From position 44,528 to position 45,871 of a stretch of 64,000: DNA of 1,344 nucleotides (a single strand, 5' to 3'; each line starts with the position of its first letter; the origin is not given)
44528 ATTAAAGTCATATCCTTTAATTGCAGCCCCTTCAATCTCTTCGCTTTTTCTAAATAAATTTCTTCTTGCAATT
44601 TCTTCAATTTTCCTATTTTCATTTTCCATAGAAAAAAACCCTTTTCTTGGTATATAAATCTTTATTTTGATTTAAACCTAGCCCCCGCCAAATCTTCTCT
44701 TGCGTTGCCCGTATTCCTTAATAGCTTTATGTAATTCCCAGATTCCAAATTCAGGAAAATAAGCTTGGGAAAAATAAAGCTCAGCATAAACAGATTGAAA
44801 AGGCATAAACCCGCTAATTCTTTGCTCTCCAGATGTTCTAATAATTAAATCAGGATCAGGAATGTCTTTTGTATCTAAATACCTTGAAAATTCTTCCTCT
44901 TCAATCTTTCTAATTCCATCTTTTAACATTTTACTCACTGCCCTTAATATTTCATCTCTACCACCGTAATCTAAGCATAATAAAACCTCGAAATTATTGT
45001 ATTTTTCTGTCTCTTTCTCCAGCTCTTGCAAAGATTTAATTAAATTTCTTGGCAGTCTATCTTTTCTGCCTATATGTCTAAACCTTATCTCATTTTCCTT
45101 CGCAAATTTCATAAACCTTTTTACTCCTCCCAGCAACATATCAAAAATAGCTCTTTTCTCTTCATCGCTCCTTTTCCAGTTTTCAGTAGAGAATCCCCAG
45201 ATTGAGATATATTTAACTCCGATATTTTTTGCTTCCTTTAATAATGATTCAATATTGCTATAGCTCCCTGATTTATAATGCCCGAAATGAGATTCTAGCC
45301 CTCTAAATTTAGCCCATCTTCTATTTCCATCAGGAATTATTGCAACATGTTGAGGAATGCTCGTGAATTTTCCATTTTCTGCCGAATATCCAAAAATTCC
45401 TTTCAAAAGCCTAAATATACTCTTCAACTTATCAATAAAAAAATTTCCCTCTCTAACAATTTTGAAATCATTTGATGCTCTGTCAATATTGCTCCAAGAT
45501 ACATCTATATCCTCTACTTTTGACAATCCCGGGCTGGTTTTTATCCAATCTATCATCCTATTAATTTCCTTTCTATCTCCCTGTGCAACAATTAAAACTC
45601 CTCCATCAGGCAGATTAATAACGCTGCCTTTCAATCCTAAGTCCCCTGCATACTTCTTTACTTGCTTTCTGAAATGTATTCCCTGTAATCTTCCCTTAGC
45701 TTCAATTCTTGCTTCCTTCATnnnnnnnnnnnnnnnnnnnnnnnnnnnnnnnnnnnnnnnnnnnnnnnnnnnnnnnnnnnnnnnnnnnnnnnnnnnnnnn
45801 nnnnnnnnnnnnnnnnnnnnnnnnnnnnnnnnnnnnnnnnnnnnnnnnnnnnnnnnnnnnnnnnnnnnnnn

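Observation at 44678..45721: Acylphosphatase fused to a cis-prenyltransferase (UppS-like)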

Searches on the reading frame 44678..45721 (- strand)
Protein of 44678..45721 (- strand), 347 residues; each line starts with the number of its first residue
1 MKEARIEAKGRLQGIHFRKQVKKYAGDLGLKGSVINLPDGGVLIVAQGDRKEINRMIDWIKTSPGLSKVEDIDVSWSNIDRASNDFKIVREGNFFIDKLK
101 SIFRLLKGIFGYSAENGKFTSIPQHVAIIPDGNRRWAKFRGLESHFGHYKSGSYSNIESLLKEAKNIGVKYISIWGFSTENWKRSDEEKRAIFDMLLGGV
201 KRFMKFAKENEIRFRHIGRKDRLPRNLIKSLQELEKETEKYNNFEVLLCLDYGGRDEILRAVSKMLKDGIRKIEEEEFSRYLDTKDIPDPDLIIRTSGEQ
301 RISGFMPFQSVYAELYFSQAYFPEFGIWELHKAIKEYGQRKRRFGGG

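Call 3: search_protein_families(library=pfam, proteins=[window:44678-45721:-], max_evalue=0.01)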
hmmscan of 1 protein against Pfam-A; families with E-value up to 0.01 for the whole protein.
window:44678-45721:- (347 aa): 2 families
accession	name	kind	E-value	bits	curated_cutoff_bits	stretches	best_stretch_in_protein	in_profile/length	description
PF01255.24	Prenyltransf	-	4.3e-69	232.8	27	1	129-345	1-219/219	Putative undecaprenyl diphosphate synthase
PF00708.24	Acylphosphatase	-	4.8e-20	72.1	22.5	1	5-88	2-85/85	Acylphosphatase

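Call 4: search_protein_families(library=ncbifam, proteins=[window:44678-45721:-], max_evalue=0.01)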
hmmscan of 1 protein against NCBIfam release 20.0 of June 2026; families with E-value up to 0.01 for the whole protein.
window:44678-45721:- (347 aa): 47 families (the best 25 are shown)
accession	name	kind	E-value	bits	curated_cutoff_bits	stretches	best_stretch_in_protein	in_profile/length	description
NF011405.0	PRK14830.1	equivalog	1.9e-68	230.7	304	1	118-346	18-250/251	undecaprenyl pyrophosphate synthase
NF011407.0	PRK14833.1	equivalog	3.6e-62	210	325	1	121-346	3-231/233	di-trans,poly-cis-decaprenylcistransferase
TIGR00055.1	uppS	equivalog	6e-61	205.7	109.55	1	122-345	1-228/228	polyprenyl diphosphate synthase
NF011414.0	PRK14841.1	equivalog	1.3e-60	204.9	401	1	122-346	3-229/233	isoprenyl transferase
NF011408.0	PRK14834.1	equivalog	3.2e-59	200.4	348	1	118-346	13-245/252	isoprenyl transferase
NF011404.0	PRK14829.1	equivalog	8.4e-59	199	372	1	121-346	29-258/260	isoprenyl transferase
NF011406.0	PRK14831.1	subfamily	5.3e-58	196.2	375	1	120-346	21-251/256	undecaprenyl pyrophosphate synthase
NF011411.0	PRK14838.1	equivalog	4e-55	186.8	417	1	119-345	9-237/244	isoprenyl transferase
NF011409.0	PRK14835.1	equivalog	1.3e-54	185.4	425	1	121-345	44-278/279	isoprenyl transferase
NF011403.0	PRK14828.1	equivalog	1.6e-54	185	348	1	120-345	26-257/258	isoprenyl transferase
NF011413.0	PRK14840.1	equivalog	5.6e-54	183.4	410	1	118-345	14-249/250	isoprenyl transferase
NF011415.0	PRK14842.1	equivalog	1.2e-53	182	360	1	120-346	6-237/241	isoprenyl transferase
NF011412.0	PRK14839.1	equivalog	2.3e-51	174.5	334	1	125-346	12-228/240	di-trans,poly-cis-decaprenylcistransferase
NF011402.0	PRK14827.1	equivalog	1.3e-48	165.8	535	1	121-345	66-294/296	decaprenyl diphosphate synthase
NF011410.0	PRK14837.1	equivalog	1.4e-47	162.2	342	1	120-345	4-229/230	undecaprenyl pyrophosphate synthase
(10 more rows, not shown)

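Call 8: find_homologous_proteins(query=window:44678-45721:-, max_evalue=1e-10)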
Query window:44678-45721:- (347 aa): 7730 proteins with E <= 1e-10 among 8000 candidates; the best 120 are listed.
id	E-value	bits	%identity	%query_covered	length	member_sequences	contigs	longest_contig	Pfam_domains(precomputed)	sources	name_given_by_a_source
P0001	7.7e-230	780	100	100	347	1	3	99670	PF01255.25,PF00708.25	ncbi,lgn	-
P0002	8.6e-188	642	82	100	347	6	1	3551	PF01255.25,PF00708.25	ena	-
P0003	2.7e-187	640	81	100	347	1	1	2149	PF01255.25,PF00708.25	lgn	-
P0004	3.1e-185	633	80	100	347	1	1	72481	PF01255.25,PF00708.25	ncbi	-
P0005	1.6e-178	611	77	100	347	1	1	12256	PF01255.25,PF00708.25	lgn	-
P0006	5.0e-173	593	73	100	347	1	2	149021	PF01255.25,PF00708.25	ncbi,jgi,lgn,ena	-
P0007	3.2e-169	581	72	100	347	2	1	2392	PF01255.25,PF00708.25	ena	-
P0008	6.6e-168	577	72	97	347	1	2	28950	PF01255.25,PF00708.25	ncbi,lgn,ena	-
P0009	1.0e-167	576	72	97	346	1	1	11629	PF01255.25,PF00708.25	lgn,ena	-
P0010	2.7e-164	565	70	97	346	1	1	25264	PF01255.25,PF00708.25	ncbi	-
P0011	6.3e-163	560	71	100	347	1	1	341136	PF01255.25,PF00708.25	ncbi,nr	ncbi:MAG: polyprenyl diphosphate synthase [Nanoarchaeota archaeon]|nr:polyprenyl diphosphate synthas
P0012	8.2e-161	553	70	100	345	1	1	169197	PF01255.25,PF00708.25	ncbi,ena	-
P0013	1.5e-160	552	70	97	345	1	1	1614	PF01255.25,PF00708.25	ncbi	-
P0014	3.4e-159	548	68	97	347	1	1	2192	PF01255.25,PF00708.25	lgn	-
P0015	2.3e-157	542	67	100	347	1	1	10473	PF01255.25,PF00708.25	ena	-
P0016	1.3e-155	536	66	100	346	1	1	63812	PF01255.25,PF00708.25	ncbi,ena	-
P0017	1.0e-153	530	66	100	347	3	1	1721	PF01255.25,PF00708.25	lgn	-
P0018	4.3e-150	518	67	100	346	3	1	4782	PF01255.25,PF00708.25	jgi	-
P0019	6.6e-149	514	65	97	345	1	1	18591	PF01255.25,PF00708.25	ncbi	-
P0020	1.0e-142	494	63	97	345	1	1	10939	PF01255.25,PF00708.25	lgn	-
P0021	4.3e-141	488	63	100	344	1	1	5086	PF01255.25,PF00708.25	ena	-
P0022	4.7e-139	482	62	99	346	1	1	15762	PF01255.25,PF00708.25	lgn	-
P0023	1.9e-136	473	62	100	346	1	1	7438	PF01255.25,PF00708.25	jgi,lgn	-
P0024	8.9e-136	471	60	100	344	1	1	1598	PF01255.25,PF00708.25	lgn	-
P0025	9.3e-131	454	58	100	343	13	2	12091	PF01255.25,PF00708.25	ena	-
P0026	1.1e-130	454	61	100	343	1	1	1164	PF01255.25,PF00708.25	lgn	-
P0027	4.4e-130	452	57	100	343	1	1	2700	PF01255.25,PF00708.25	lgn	-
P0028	9.1e-130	451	60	100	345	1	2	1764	PF01255.25,PF00708.25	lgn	-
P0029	1.0e-129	451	57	99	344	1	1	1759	PF01255.25,PF00708.25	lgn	-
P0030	5.2e-129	449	59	99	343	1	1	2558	PF01255.25,PF00708.25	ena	-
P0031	2.0e-126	440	56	100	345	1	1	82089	PF01255.25,PF00708.25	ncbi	-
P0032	4.6e-126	439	56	99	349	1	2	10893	PF01255.25,PF00708.25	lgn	-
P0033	9.8e-126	438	57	100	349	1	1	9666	PF01255.25,PF00708.25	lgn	-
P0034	1.2e-125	438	57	99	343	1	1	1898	PF01255.25,PF00708.25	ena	-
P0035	1.3e-125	437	56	100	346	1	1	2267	PF01255.25,PF00708.25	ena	-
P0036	2.0e-125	437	53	100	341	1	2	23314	PF01255.25,PF00708.25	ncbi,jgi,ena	-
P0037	2.5e-125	436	55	100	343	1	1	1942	PF01255.25,PF00708.25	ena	-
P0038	5.2e-125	435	55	99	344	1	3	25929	PF01255.25,PF00708.25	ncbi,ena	-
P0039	7.7e-125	435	58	99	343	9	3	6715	PF01255.25,PF00708.25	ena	-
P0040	1.1e-123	431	57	100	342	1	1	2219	PF01255.25,PF00708.25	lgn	-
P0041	1.8e-123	430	54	100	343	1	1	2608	PF01255.25,PF00708.25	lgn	-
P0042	2.8e-123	430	57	99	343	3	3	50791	PF01255.25,PF00708.25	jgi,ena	-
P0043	6.6e-123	429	55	97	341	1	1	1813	PF01255.25,PF00708.25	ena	-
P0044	3.6e-122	426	55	100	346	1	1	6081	PF01255.25,PF00708.25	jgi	-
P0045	4.2e-122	426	54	100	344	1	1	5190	PF01255.25,PF00708.25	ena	-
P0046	1.2e-121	424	55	97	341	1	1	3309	PF01255.25,PF00708.25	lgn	-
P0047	2.1e-121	424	55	99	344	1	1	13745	PF01255.25,PF00708.25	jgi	jgi:undecaprenyl diphosphate synthase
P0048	2.2e-121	424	53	100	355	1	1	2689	PF01255.25,PF00708.25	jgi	jgi:undecaprenyl diphosphate synthase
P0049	2.8e-121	423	55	100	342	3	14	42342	PF01255.25,PF00708.25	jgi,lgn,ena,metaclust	metaclust:\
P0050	5.8e-121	422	53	100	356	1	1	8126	PF01255.25,PF00708.25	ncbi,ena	-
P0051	6.1e-121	422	55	100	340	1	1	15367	PF01255.25,PF00708.25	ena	-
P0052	8.4e-121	422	55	99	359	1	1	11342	PF01255.25,PF00708.25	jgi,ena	-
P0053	9.2e-121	421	55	97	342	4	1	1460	PF01255.25,PF00708.25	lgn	-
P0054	1.1e-120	421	56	100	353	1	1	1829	PF01255.25,PF00708.25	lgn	-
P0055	1.8e-120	420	53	100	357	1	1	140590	PF01255.25,PF00708.25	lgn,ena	-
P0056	2.3e-120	420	57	100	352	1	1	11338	PF01255.25,PF00708.25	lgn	-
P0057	2.5e-120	420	56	100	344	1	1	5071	PF01255.25,PF00708.25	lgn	-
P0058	2.7e-120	420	55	100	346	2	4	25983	PF01255.25,PF00708.25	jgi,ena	-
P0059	2.7e-120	420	54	100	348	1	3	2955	PF01255.25,PF00708.25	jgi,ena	-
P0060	3.7e-120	420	56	100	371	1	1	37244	PF01255.25,PF00708.25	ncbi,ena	-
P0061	4.0e-120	419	54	100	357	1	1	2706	PF01255.25,PF00708.25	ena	-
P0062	5.3e-120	419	56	99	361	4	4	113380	PF01255.25,PF00708.25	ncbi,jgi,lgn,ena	-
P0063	6.1e-120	419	54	99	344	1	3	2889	PF01255.25,PF00708.25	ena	-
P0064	8.8e-120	418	55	100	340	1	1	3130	PF01255.25,PF00708.25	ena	-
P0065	3.5e-119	416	55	100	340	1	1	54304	PF01255.25,PF00708.25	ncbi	-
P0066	4.4e-119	416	55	100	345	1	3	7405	PF01255.25,PF00708.25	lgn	-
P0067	5.6e-119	416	55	100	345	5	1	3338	PF01255.25,PF00708.25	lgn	-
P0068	6.0e-119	416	56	99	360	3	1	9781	PF01255.25,PF00708.25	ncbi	-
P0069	9.3e-119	415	55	100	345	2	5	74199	PF01255.25,PF00708.25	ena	-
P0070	1.2e-118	415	55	100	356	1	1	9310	PF01255.25,PF00708.25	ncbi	-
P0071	2.1e-118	414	56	99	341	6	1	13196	PF01255.25,PF00708.25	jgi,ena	-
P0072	2.6e-118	413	55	100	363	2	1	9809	PF01255.25,PF00708.25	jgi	jgi:undecaprenyl diphosphate synthase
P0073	2.8e-118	413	54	100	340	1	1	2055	PF01255.25,PF00708.25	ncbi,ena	ncbi:MAG: polyprenyl diphosphate synthase [Nanoarchaeota archaeon]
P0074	3.5e-118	413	53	100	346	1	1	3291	PF01255.25,PF00708.25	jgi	-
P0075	4.6e-118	413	53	100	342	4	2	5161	PF01255.25,PF00708.25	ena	-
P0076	4.7e-118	413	55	97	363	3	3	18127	PF01255.25,PF00708.25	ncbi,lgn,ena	ncbi:MAG: polyprenyl diphosphate synthase [Nanoarchaeota archaeon]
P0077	5.1e-118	412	55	100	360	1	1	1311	PF01255.25,PF00708.25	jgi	jgi:undecaprenyl diphosphate synthase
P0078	6.8e-118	412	54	100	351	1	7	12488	PF01255.25,PF00708.25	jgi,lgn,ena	-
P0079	1.1e-117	411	52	100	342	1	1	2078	PF01255.25,PF00708.25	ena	-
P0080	1.4e-117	411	51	99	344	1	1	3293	PF01255.25,PF00708.25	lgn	-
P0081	1.5e-117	411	54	99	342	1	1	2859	PF01255.25,PF00708.25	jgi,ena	-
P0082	2.3e-117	410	54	100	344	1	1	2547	PF01255.25,PF00708.25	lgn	-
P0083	2.7e-117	410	54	100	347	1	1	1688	PF01255.25,PF00708.25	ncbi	-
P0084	3.3e-117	410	55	100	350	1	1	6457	PF01255.25,PF00708.25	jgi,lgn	-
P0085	3.6e-117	410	53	99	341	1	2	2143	PF01255.25,PF00708.25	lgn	-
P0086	3.8e-117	410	52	100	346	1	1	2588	PF01255.25,PF00708.25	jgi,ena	-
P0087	4.2e-117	409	54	100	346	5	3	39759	PF01255.25,PF00708.25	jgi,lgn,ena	jgi:undecaprenyl diphosphate synthase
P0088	8.4e-117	408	54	100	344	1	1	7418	PF01255.25,PF00708.25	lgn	-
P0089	9.1e-117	408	56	100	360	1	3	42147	PF01255.25,PF00708.25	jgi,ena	-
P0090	1.4e-116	408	54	100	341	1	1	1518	PF01255.25,PF00708.25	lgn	-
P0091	1.4e-116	408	55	97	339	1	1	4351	PF01255.25,PF00708.25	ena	-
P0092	1.6e-116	408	54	100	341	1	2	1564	PF01255.25,PF00708.25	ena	-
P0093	1.7e-116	407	55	100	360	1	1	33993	PF01255.25,PF00708.25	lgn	-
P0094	1.8e-116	407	53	99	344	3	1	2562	PF01255.25,PF00708.25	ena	-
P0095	2.3e-116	407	54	100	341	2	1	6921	PF01255.25,PF00708.25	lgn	-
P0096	3.0e-116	407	53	99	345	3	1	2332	PF01255.25,PF00708.25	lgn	-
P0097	4.7e-116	406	54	100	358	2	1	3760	PF01255.25,PF00708.25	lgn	-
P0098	1.2e-115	405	54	100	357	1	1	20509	PF01255.25,PF00708.25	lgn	-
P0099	1.5e-115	404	51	100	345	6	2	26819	PF01255.25,PF00708.25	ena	-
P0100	1.5e-115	404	52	99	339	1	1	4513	PF01255.25,PF00708.25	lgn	-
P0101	1.6e-115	404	52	100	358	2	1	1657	PF01255.25,PF00708.25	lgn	-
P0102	1.8e-115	404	56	100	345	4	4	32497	PF01255.25,PF00708.25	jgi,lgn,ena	jgi:undecaprenyl diphosphate synthase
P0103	2.8e-115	403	52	96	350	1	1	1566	PF01255.25,PF00708.25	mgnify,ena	mgnify:CR=1 FL=1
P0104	3.5e-115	403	54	99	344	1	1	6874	PF01255.25,PF00708.25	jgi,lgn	-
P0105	4.1e-115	403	53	100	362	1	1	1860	PF01255.25,PF00708.25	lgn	-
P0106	4.1e-115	403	53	100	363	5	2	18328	PF01255.25,PF00708.25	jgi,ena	-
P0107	4.9e-115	403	52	100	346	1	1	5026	PF01255.25,PF00708.25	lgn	-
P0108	6.7e-115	402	53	99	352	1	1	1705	PF01255.25,PF00708.25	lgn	-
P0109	9.5e-115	402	52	100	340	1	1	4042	PF01255.25,PF00708.25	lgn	-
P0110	9.5e-115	402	53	99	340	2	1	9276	PF01255.25,PF00708.25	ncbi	ncbi:MAG: polyprenyl diphosphate synthase [archaeon]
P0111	1.4e-114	401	52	100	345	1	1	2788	PF01255.25,PF00708.25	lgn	-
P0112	1.8e-114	401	53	100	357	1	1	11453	PF01255.25,PF00708.25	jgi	jgi:undecaprenyl diphosphate synthase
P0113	2.0e-114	401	52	100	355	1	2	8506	PF01255.25,PF00708.25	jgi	jgi:undecaprenyl diphosphate synthase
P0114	2.4e-114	400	53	99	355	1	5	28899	PF01255.25,PF00708.25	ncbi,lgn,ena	ncbi:MAG: polyprenyl diphosphate synthase [Nanoarchaeota archaeon]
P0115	2.6e-114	400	53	100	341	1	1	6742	PF01255.25,PF00708.25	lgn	-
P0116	3.5e-114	400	53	100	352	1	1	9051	PF01255.25,PF00708.25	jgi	-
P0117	3.9e-114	400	53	99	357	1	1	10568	PF01255.25,PF00708.25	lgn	-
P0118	6.1e-114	399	53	99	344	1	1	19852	PF01255.25,PF00708.25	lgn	-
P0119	6.5e-114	399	54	97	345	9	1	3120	PF01255.25,PF00708.25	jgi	jgi:undecaprenyl diphosphate synthase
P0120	7.0e-114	399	53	100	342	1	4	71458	PF01255.25,PF00708.25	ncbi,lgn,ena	ncbi:MAG: polyprenyl diphosphate synthase [Nanoarchaeota archaeon]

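Call 32: predict_structure(alignment_id=A1)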
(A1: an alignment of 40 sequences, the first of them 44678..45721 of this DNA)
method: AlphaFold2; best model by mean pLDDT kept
length: 347 residues; sequences in the alignment: 40
mean_pLDDT: 82.7   pTM: 0.64
mean pLDDT of the five models: 82.7, 80.7, 80.6, 79.4, 75.5
residues with pLDDT >= 90: 135; 70-90: 154; 50-70: 34; < 50: 24
segments of 3 or more residues with pLDDT < 50: 93-95, 105-117, 344-347
pLDDT, mean of each block of 10 residues (from residue 1): 87 81 94 82 91 95 85 84 83 50 46 48 91 86 82 84 94 86 79 87 93 94 93 97 94 86 92 87 89 82 60 83 90 86 44
secondary structure, 60 per line:
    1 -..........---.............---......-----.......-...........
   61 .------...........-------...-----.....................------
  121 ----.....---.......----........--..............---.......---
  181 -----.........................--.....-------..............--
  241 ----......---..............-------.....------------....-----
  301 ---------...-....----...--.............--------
elements in order: E2-11 H15-27 E31-36 E42-48 H50-61 E68-78 E86-88 H94-114 E125-129 H133-139 H144-151 H154-167 E171-177 H186-210 E213-217 H225-238 E245-250 H254-267 H275-279 E292-295 E314-317 H327-339
